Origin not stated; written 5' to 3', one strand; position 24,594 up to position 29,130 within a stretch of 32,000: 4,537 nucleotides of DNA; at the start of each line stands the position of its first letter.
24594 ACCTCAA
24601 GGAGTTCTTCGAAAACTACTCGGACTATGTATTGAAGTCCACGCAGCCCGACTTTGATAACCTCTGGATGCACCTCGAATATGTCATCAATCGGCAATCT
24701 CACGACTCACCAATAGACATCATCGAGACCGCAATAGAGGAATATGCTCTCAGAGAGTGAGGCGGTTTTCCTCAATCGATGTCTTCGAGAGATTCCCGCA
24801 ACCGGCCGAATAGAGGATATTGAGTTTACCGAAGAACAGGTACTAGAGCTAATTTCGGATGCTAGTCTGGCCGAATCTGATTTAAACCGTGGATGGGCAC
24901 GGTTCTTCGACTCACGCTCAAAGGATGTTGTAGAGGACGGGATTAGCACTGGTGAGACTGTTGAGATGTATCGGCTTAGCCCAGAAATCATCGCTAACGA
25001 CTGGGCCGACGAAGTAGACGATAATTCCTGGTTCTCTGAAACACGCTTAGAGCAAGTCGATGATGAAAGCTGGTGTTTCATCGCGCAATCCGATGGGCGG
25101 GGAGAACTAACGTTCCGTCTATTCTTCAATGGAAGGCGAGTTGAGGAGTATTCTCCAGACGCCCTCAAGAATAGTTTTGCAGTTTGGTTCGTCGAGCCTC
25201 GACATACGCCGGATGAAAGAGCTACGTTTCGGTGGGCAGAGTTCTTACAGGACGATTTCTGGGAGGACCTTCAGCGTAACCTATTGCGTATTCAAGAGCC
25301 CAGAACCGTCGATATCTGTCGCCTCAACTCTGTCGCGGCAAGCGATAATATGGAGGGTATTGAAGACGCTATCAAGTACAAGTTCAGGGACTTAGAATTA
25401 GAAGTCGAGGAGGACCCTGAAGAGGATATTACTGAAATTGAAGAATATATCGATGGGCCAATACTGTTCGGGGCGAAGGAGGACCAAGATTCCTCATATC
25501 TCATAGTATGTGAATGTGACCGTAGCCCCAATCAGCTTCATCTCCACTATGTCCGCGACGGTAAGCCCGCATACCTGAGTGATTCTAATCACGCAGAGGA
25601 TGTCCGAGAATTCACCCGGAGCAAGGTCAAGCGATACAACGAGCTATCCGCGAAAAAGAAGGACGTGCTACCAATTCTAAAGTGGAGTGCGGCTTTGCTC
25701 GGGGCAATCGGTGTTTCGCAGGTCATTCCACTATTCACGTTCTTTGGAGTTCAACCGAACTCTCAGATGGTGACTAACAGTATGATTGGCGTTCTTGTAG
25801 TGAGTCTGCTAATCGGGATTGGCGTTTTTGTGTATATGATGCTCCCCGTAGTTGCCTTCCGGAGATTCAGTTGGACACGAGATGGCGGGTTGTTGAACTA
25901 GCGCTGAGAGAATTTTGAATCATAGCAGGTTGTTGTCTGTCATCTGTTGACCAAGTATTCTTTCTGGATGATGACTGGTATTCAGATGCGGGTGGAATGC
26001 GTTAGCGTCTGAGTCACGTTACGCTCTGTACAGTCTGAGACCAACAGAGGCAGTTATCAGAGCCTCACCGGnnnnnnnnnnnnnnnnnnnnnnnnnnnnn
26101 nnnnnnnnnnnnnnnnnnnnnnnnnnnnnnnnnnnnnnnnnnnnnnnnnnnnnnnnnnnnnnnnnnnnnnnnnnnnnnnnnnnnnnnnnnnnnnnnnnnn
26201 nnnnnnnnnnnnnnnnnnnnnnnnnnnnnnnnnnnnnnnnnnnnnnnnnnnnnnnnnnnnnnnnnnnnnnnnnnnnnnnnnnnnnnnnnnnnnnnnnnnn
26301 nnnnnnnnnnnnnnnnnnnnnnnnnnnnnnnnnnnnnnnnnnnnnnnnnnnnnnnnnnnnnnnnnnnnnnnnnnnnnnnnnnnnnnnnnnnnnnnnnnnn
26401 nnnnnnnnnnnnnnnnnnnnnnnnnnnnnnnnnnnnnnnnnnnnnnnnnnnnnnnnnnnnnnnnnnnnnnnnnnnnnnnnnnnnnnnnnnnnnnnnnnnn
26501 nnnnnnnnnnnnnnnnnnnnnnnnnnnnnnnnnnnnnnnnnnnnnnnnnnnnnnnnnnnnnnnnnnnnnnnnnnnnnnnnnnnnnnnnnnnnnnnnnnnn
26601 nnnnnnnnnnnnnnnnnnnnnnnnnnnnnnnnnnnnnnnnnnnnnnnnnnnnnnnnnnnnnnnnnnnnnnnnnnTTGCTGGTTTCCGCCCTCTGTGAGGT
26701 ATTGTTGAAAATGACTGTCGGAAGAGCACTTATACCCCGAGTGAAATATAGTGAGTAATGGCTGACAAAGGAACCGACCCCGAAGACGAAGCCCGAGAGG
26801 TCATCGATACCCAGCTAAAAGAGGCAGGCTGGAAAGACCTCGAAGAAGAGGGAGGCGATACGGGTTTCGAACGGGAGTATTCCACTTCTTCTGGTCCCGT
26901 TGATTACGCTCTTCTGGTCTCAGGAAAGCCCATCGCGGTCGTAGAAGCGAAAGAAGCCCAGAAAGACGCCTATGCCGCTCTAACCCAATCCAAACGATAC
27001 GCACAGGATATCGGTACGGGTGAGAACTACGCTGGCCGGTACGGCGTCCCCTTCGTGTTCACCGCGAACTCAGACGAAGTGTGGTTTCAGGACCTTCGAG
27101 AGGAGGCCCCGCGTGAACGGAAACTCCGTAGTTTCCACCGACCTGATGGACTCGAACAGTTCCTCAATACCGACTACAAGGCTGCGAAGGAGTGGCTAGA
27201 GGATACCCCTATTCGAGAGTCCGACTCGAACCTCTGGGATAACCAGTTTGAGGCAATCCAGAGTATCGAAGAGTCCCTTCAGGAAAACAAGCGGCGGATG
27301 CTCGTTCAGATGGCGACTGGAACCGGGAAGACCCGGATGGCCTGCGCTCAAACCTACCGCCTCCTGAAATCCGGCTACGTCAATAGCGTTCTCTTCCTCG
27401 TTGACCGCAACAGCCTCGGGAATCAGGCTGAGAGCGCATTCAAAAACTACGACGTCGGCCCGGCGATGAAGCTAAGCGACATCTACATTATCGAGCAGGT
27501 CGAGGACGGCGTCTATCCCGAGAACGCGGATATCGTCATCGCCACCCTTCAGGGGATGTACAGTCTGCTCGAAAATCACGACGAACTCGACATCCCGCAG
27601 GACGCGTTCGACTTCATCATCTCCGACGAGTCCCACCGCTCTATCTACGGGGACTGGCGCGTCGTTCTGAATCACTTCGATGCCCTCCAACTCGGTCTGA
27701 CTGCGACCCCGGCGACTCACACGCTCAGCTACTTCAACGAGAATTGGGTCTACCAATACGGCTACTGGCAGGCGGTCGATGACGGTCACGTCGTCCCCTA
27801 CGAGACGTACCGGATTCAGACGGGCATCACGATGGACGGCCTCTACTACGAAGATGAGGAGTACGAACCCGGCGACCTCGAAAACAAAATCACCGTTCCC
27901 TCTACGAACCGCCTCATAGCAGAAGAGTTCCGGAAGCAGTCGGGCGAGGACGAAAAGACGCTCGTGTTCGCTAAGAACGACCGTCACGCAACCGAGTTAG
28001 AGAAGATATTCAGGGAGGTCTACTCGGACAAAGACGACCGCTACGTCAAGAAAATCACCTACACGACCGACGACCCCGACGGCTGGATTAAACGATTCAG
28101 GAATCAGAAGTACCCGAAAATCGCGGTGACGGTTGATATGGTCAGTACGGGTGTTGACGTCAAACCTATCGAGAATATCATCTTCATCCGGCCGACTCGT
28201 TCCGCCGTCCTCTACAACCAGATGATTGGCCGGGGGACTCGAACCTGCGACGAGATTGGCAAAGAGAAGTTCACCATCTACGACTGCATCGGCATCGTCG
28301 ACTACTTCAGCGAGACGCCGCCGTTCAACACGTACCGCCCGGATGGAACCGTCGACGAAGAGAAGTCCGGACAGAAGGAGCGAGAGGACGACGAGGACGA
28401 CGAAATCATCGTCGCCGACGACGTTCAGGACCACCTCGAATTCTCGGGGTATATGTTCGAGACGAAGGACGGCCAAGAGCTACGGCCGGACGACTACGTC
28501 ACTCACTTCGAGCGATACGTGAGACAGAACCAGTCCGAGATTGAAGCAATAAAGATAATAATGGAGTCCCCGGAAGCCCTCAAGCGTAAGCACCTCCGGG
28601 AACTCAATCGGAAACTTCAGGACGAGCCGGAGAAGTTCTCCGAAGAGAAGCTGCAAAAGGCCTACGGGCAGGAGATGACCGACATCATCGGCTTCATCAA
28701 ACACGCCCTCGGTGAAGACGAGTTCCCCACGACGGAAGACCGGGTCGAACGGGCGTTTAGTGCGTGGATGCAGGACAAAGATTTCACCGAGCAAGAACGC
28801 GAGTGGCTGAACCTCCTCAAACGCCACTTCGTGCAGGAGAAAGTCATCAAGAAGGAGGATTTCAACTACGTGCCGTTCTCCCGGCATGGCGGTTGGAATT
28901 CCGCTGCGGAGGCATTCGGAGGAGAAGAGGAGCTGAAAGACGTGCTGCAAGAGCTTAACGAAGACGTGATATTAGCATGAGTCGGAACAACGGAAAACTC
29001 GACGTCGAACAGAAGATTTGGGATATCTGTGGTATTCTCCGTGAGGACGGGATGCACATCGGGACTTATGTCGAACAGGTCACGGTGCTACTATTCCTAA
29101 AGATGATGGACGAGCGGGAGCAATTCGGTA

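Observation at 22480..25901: Candidate undescribed system: overlapping three-gene operon (histone-fold protein, 493-aa unknown, 385-aa membrane-anchored unknown) with a divergent small membrane protein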

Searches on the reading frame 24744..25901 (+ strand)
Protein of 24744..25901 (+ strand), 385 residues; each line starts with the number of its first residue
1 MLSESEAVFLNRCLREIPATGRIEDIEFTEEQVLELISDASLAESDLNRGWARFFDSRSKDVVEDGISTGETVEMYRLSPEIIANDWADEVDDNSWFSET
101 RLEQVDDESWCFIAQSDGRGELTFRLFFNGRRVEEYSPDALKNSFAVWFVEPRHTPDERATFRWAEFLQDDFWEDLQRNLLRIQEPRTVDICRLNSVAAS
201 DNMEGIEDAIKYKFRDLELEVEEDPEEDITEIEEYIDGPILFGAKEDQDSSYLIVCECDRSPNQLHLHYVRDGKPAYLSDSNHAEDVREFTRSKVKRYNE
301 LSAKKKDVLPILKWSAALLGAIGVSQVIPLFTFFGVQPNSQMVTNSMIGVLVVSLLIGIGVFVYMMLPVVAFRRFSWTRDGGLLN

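Call 5: search_protein_families(library=pfam, proteins=[window:24744-25901:+], max_evalue=0.1)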
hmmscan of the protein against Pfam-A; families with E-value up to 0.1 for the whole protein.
window:24744-25901:+ (385 aa): 0 families

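Call 7: search_protein_families(library=ncbifam, proteins=[window:24744-25901:+], max_evalue=0.1)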
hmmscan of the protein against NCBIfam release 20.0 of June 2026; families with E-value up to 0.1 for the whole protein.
window:24744-25901:+ (385 aa): 0 families

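Call 8: search_protein_families(library=phrogs, proteins=[window:24744-25901:+], max_evalue=0.1)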
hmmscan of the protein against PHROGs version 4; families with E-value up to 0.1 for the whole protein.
window:24744-25901:+ (385 aa): 0 families

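Call 9: search_protein_families(library=padloc, proteins=[window:24744-25901:+], max_evalue=0.1)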
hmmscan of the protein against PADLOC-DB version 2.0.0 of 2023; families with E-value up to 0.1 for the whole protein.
window:24744-25901:+ (385 aa): 0 families

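Call 24: find_homologous_proteins(query=window:24744-25901:+)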
Query window:24744-25901:+ (385 aa): 7 proteins with E <= 0.001 among 6171 candidates.
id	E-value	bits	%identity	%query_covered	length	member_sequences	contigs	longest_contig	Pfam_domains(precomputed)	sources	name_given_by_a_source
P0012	2.5e-243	825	94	100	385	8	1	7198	-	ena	-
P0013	4.1e-224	761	85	100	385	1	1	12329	-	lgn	-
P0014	5.0e-219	745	83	100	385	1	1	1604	-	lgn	-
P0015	4.3e-179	613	67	99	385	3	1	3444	-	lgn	-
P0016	2.6e-175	601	67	99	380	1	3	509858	-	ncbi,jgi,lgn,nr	ncbi:hypothetical protein BRD15_10050 [Halobacteriales archaeon SW_6_65_15]|jgi:hypothetical protein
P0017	2.5e-155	535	65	90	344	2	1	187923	-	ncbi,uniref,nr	ncbi:hypothetical protein [Haladaptatus halobius]|uniref:hypothetical protein n=1 Tax=Haladaptatus h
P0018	4.5e-151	521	85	70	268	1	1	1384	-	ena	-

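Call 28: search_dna_similar(query=window:24744-25898:+, collection=plasmids, mode=protein, max_evalue=0.01, max_rows=40)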
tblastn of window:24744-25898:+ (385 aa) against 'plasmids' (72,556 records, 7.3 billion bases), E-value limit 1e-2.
Records with a match: 6; places in all: 6; records where one place covers at least 80% of the query: 4.
Best place of each record, by identity: 60-80% 2; <60% 4.
By first word of the organism name: Haloterrigena 1; Haladaptatus 1; Natronomonas 1; Halorussus 1; Halobaculum 1; Natrinema 1.
By predicted mobility (MOB-suite, as given by PLSDB): non-mobilizable 6.
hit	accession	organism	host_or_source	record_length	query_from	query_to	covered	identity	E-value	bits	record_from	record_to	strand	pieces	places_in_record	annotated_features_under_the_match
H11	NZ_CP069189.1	Haloterrigena salifodinae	Salt Microbe,Salt Mine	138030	1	382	99%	66.8%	6e-160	504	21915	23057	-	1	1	hypothetical protein (x2)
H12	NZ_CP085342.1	Haladaptatus halobius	cell culture,saline soil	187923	1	380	99%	65.0%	2e-154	488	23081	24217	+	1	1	hypothetical protein (x2)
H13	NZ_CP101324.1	Natronomonas gomsonensis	cell culture,sediment of a solar saltern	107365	1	378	98%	30.7%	5e-60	216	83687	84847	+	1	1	hypothetical protein (x2)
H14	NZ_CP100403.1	Halorussus aquaticus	cell culture,saline soil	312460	1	382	99%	28.8%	5e-39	155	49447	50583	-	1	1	hypothetical protein (x2)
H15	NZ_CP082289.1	Halobaculum roseum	cell culture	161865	75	306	60%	26.0%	6e-13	78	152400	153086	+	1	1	hypothetical protein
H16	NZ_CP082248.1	Natrinema sp. SYSU A 869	cell culture,salt lake sediment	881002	1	58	15%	53.4%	6e-7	59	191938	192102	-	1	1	hypothetical protein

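Call 40: find_homologous_proteins(query=A3, max_evalue=0.01)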
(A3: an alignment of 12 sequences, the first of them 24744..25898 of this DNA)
Query A3 (12 sequences) (385 aa, profile of the alignment): 34 proteins with E <= 0.01 among 8000 candidates.
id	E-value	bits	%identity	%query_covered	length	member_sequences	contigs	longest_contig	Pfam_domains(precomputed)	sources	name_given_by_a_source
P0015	3.3e-177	607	67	99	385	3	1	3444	-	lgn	-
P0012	3.6e-177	607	94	100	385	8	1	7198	-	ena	-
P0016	6.4e-175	600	67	99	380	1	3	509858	-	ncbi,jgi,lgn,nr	ncbi:hypothetical protein BRD15_10050 [Halobacteriales archaeon SW_6_65_15]|jgi:hypothetical protein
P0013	4.8e-171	587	85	100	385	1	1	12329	-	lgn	-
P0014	8.1e-168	577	83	100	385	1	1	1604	-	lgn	-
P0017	1.5e-155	536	65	90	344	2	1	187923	-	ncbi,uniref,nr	ncbi:hypothetical protein [Haladaptatus halobius]|uniref:hypothetical protein n=1 Tax=Haladaptatus h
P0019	6.1e-154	531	27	60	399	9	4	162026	-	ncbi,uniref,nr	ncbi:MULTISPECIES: hypothetical protein [Halobacteriales]|uniref:Uncharacterized protein n=1 Tax=Hal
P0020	9.2e-152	524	25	79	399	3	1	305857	-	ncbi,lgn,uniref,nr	ncbi:hypothetical protein [Natrinema salaciae]|uniref:Uncharacterized protein n=1 Tax=Natrinema sala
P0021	4.0e-151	522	25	60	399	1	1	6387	-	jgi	jgi:hypothetical protein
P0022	9.3e-151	520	25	60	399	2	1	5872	-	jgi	-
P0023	1.2e-149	517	23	60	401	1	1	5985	-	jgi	-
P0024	2.4e-148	512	26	79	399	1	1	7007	-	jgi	jgi:hypothetical protein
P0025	6.2e-148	511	24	76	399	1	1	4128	-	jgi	jgi:hypothetical protein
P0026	6.5e-148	511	23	76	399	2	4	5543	-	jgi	jgi:hypothetical protein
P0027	3.7e-147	509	25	79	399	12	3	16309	-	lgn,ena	-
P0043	2.0e-136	473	26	60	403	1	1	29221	-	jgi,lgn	-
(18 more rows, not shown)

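Call 49: predict_structure(alignment_id=A4)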
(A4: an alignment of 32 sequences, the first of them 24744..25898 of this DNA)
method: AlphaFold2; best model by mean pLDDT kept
length: 385 residues; sequences in the alignment: 32
mean_pLDDT: 76.6   pTM: 0.47
mean pLDDT of the five models: 76.6, 76.3, 75.4, 74.3, 74.0
residues with pLDDT >= 90: 50; 70-90: 234; 50-70: 88; < 50: 13
segments of 3 or more residues with pLDDT < 50: 324-326, 382-385
pLDDT, mean of each block of 10 residues (from residue 1): 80 78 82 92 88 90 83 89 84 74 84 72 79 72 70 65 73 70 57 78 88 92 78 70 84 83 81 73 86 85 74 65 52 54 69 75 77 80 44
secondary structure, 60 per line:
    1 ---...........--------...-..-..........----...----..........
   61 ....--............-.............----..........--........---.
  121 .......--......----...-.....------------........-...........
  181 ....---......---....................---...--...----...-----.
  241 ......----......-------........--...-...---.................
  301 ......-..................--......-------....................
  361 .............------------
elements in order: H4-14 H30-39 H51-54 E55-64 E67-78 H80-92 E97-106 E109-116 E120-127 H130-135 E144-148 E161-163 H164-168 H170-184 E188-193 H197-216 E220-222 E240-246 E251-256 E264-271 E274-276 H284-306 H308-325 H328-333 H341-373

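Call 52: fold_search(model_id=the predicted structure, library=pdb)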
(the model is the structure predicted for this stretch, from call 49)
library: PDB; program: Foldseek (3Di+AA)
matches with E <= 10: 365; with E <= 0.001: 0
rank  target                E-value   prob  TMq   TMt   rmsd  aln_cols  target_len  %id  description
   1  5cs4_A                1.4e-02  0.33  0.14  0.14  17.9       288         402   11  Crystal structure of domains AC3-AC5 of yeast acetyl-CoA carboxylase (released 2015-10-28)
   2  4gyi                  2.8e-02  0.23  0.16  0.17  15.8       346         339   12  Crystal structure of the Rio2 kinase-ADP/Mg2+-phosphoaspartate complex from Chaetomium thermophilum (released 2012-10-17)
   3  5csa_B                6.3e-02  0.30  0.13  0.07  15.5       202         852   13  Crystal structure of domains BT-BCCP-AC1-AC5 of yeast acetyl-CoA carboxylase (released 2015-10-28)
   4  5csa_A                1.2e-01  0.30  0.15  0.08  14.4       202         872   13  Crystal structure of domains BT-BCCP-AC1-AC5 of yeast acetyl-CoA carboxylase (released 2015-10-28)
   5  5trc_B                1.3e-01  0.23  0.13  0.13  13.9       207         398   11  Crystal structure of phosphorylated AC3-AC5 domains of yeast acetyl-CoA carboxylase (released 2016-12-07)
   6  5csk_B                1.5e-01  0.25  0.13  0.04  14.4       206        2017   15  Crystal structure of yeast acetyl-CoA carboxylase, unbiotinylated (released 2015-10-28)
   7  5i6h_A                1.5e-01  0.06  0.11  0.05  17.4       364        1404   13  Crystal structure of CD-CT domains of Chaetomium thermophilum acetyl-CoA carboxylase (released 2016-04-20)
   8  1zar                  1.6e-01  0.38  0.15  0.20   8.1       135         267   14  Crystal Structure of A.fulgidus Rio2 Kinase Complexed With ADP and Manganese Ions (released 2005-06-21)
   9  9ix8_C                1.7e-01  0.23  0.16  0.14  13.6       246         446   13  Crystallization and structural characterization of phosphopentomutase from the hyperthermophilic archaeon Thermococcus (released 2024-12-18)
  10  5whm_C                1.8e-01  0.08  0.12  0.16  19.5       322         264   12  Crystal Structure of IclR Family Transcriptional Regulator from Brucella abortus (released 2017-08-23)
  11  1tqi                  1.9e-01  0.54  0.17  0.21   6.8       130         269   12  Crystal Structure of A. Fulgidus Rio2 Serine Protein Kinase (released 2004-09-28)
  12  5trc_A                2.0e-01  0.23  0.14  0.13  14.7       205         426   14  Crystal structure of phosphorylated AC3-AC5 domains of yeast acetyl-CoA carboxylase (released 2016-12-07)
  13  5csk_A                2.4e-01  0.20  0.13  0.04  13.6       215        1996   13  Crystal structure of yeast acetyl-CoA carboxylase, unbiotinylated (released 2015-10-28)
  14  5whm_D                2.4e-01  0.08  0.13  0.16  20.0       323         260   10  Crystal Structure of IclR Family Transcriptional Regulator from Brucella abortus (released 2017-08-23)
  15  6gme_B                2.8e-01  0.09  0.11  0.18  13.3       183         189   12  Structure of H. sapiens SPT6 tandem SH2 domain (released 2018-08-22)
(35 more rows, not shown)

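Call 58: find_encoding_contigs(protein=P0019, flank=10000, max_places=4)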
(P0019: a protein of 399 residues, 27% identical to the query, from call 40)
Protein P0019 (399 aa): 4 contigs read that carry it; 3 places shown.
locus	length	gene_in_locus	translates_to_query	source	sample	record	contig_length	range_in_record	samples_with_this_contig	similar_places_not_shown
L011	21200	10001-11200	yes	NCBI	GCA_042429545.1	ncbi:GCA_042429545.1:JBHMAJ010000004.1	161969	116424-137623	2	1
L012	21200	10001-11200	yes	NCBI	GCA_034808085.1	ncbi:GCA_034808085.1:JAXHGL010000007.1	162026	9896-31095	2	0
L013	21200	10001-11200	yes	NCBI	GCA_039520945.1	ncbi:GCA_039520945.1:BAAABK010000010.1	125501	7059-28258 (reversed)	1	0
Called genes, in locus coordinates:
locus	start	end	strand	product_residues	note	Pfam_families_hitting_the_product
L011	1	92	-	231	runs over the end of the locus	-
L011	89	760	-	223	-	PF13384:HTH_23 (faint)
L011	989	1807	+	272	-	-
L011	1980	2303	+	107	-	PF20586:DUF6788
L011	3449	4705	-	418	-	PF13191:AAA_16, PF00931:NB-ARC (faint), PF13401:AAA_22, PF22606:Cdc6-ORC-like_ATPase_lid (weak), PF22703:Cdc6_lid, PF09079:WHD_Cdc6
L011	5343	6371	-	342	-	PF13191:AAA_16, PF24883:NPHP3_N (faint), PF13401:AAA_22, PF16193:AAA_assoc_2 (faint), PF22703:Cdc6_lid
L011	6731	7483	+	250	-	-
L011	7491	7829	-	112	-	-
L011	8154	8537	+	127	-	PF00808:CBFD_NFYB_HMF (weak)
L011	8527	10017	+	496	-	-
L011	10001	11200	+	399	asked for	-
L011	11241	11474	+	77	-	-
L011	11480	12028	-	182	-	PF00352:TBP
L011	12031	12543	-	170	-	-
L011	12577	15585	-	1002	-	PF02384:N6_Mtase, PF20473:MmeI_Mtase, PF07669:Eco57I, PF22837:M_Eco57I_C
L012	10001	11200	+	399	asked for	-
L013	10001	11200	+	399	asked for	-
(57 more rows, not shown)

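Call 59: find_encoding_contigs(protein=P0020, flank=10000, max_places=2)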
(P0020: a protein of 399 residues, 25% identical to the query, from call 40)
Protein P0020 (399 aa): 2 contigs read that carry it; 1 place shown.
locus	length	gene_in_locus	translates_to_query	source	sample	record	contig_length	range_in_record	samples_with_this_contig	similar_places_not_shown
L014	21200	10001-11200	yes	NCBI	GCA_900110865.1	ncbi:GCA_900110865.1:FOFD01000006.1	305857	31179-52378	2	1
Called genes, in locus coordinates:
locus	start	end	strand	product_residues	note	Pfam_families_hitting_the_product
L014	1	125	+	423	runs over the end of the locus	-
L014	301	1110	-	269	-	PF18865:AbiJ_NTD5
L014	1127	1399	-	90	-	-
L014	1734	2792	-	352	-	-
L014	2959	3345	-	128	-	-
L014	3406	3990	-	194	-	-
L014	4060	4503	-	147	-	-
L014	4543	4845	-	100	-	-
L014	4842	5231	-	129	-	-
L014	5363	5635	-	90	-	-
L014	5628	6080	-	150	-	-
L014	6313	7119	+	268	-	PF24698:DUF7662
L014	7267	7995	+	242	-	PF00239:Resolvase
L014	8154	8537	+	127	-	PF00808:CBFD_NFYB_HMF (weak)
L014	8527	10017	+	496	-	-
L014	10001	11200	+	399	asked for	-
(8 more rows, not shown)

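Call 61: find_encoding_contigs(protein=P0043, flank=10000, max_places=2)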
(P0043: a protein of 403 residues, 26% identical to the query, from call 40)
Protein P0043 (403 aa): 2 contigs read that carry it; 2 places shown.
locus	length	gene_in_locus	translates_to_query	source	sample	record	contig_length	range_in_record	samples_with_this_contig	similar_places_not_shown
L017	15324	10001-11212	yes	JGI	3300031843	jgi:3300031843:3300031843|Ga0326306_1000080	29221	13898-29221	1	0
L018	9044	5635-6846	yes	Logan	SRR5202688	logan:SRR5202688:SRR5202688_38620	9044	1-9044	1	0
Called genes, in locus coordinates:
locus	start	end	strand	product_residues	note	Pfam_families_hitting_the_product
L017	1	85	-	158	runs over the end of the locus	PF07883:Cupin_2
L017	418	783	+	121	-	-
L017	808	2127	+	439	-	PF10263:SprT-like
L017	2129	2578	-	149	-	-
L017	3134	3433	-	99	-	-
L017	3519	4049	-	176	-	-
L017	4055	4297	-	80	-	-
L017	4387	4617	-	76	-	-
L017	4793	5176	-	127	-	PF04255:DUF433 (weak)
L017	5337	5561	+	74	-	-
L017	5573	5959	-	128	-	-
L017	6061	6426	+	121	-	-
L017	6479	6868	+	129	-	-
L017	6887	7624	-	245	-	PF00239:Resolvase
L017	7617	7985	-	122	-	-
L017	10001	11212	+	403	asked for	-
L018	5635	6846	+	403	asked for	-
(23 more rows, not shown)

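Call 99: search_protein_families(library=pfam, alignment_id=A6, max_evalue=0.05)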
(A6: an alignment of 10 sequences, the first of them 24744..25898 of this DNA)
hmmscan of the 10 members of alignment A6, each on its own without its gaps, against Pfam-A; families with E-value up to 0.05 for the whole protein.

A. member 1, window:24744-25898:+ (385 aa): 0 families

B. families by the number of members that match (of 10 scanned): 3 families
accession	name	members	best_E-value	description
PF01578.25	Cytochrom_C_asm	2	0.00024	Cytochrome C assembly protein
PF11085.13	YqhR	1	0.018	Conserved membrane protein YqhR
PF04239.17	DUF421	1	0.034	YetF C-terminal domain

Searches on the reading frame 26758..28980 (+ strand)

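Call 5: search_protein_families(library=pfam, proteins=[window:26758-28980:+], max_evalue=0.1)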
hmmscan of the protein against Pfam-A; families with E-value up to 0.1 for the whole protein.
window:26758-28980:+ (740 aa): 8 families
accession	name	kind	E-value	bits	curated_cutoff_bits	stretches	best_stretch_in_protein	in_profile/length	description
PF08463.15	EcoEI_R_C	-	8.1e-44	150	24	1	579-736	2-161/163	EcoEI R protein C-terminal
PF04851.21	ResIII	-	4.6e-37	127.9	22.5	1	159-319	4-163/164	Type III restriction enzyme, res subunit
PF18766.7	SWI2_SNF2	-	3.7e-17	63.2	26.7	1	163-348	2-188/221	SWI2/SNF2 ATPase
PF00270.35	DEAD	-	1.4e-11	44.8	26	1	164-319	5-161/167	DEAD/DEAH box helicase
PF04313.20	HSDR_N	-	2e-11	44.6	25.1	1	44-117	124-196/198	Type I restriction enzyme R protein N terminus (HSDR_N)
PF00271.37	Helicase_C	-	4.1e-09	37.1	23.5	1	389-495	8-108/110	Helicase conserved C-terminal domain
PF10707.15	YrbL-PhoP_reg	-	0.035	14.2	31.5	1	596-699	26-128/185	PhoP regulatory network protein YrbL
PF08771.16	FRB_dom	-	0.065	13.9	24.7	0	610-650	34-74/99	FKBP12-rapamycin binding domain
